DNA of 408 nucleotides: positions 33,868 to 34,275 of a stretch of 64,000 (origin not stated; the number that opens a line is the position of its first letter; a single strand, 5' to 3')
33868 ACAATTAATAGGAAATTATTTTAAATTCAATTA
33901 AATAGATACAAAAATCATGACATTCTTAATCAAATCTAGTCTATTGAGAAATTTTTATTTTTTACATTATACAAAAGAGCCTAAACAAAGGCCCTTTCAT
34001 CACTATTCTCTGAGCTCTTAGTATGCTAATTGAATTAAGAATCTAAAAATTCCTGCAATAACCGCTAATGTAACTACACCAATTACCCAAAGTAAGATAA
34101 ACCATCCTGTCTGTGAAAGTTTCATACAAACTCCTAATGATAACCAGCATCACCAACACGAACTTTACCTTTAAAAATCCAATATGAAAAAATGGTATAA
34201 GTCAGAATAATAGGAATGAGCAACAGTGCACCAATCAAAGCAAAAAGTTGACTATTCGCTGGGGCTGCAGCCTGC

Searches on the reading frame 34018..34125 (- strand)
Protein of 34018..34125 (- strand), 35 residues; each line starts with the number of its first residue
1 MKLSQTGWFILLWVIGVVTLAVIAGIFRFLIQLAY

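Call 5: search_protein_families(library=pfam, proteins=[window:34018-34125:-])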
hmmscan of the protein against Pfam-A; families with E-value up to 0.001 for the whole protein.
window:34018-34125:- (35 aa): 1 family
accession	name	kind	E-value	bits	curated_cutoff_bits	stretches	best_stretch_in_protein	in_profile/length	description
PF10617.14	DUF2474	-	1e-05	25.9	26.6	1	6-34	7-35/39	Protein of unknown function (DUF2474)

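Call 7: search_protein_families(library=ncbifam, proteins=[window:34018-34125:-])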
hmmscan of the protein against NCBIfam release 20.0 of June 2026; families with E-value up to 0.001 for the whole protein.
window:34018-34125:- (35 aa): 0 families
